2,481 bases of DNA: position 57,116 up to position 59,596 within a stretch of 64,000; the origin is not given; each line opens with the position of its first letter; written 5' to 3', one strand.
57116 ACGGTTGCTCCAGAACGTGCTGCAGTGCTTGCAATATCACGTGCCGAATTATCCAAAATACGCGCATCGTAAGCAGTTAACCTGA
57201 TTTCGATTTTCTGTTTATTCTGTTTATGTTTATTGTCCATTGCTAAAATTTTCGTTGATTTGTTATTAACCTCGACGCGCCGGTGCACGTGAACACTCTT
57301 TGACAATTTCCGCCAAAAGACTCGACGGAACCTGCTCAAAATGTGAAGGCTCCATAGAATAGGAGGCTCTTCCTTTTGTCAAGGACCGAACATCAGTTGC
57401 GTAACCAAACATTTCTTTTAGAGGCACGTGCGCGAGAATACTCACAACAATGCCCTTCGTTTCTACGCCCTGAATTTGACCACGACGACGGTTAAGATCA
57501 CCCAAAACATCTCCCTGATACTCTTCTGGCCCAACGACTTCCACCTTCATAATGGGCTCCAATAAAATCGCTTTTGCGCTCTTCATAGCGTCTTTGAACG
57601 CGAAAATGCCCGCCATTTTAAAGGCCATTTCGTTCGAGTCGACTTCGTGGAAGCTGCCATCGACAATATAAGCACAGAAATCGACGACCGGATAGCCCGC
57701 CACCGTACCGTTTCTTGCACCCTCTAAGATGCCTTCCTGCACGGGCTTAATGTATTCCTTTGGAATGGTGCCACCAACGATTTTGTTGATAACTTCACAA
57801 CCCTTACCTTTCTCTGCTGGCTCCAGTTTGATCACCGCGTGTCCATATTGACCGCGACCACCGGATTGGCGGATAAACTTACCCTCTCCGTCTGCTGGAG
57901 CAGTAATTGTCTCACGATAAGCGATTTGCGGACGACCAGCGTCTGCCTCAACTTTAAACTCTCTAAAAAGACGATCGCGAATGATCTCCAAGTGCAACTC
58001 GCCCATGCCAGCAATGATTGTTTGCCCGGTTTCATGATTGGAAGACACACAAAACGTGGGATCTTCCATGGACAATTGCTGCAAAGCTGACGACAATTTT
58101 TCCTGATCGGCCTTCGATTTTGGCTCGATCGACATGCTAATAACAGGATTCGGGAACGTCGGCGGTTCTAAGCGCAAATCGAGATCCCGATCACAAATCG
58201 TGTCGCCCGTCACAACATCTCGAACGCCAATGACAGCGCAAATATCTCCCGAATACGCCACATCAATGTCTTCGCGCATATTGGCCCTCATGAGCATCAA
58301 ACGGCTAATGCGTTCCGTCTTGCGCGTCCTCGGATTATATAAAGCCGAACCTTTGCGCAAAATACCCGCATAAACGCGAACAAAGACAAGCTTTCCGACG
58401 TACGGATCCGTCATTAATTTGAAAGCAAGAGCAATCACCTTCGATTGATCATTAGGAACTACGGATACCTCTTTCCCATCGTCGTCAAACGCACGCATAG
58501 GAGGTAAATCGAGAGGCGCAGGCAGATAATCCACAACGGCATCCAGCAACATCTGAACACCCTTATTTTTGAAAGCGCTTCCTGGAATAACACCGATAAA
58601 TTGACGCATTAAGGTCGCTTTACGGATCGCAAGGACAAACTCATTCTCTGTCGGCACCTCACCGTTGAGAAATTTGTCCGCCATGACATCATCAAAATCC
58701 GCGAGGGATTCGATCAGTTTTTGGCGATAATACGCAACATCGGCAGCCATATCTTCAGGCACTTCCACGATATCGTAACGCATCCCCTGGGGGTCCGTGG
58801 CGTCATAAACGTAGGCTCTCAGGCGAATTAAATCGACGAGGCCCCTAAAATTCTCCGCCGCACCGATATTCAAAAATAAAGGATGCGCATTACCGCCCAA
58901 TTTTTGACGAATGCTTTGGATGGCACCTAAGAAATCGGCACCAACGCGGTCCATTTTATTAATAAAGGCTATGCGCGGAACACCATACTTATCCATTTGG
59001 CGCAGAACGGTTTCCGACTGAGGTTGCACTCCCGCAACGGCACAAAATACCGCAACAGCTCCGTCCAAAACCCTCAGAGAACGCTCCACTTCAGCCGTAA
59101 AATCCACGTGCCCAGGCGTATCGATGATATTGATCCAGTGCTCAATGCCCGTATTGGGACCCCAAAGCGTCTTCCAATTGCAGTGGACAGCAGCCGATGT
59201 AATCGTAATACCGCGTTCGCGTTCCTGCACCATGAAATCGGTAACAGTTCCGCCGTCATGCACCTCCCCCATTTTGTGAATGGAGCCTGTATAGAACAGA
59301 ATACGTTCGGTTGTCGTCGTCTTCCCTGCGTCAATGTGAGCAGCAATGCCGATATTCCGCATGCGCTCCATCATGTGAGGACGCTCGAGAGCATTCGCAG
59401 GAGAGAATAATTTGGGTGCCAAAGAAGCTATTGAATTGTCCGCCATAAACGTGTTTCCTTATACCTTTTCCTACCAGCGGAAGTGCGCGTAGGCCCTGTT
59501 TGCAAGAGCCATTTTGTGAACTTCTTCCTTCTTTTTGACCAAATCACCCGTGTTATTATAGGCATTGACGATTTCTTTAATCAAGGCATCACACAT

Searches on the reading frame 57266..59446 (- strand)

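Call 63: search_protein_families(library=pfam, proteins=[window:57266-59446:-], max_evalue=0.00001)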
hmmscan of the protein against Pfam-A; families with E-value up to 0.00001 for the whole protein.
window:57266-59446:- (726 aa): 7 families
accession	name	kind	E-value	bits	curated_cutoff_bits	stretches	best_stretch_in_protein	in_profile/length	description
PF00009.33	GTP_EFTU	-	7.8e-62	208.6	26.5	1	27-309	1-187/188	Elongation factor Tu GTP binding domain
PF03764.24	EFG_IV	-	9.9e-40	135.5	24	1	506-625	1-121/121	Elongation factor G, domain IV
PF14492.12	EFG_III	-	9.7e-32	109.3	27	1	431-504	1-74/75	Elongation Factor G, domain III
PF00679.30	EFG_C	-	3.5e-28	97.9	27.9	1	628-712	2-87/89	Elongation factor G C-terminus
PF03144.31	GTP_EFTU_D2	-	9.6e-18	64.8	30.3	1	351-418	1-73/73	Elongation factor Tu domain 2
PF22042.2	EF-G_D2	-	2.5e-14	53.6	27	1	339-419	4-83/84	Elongation factor G domain 2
PF16658.11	RF3_C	-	2.6e-07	31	40.1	1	434-516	9-91/132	Class II release factor RF3, C-terminal domain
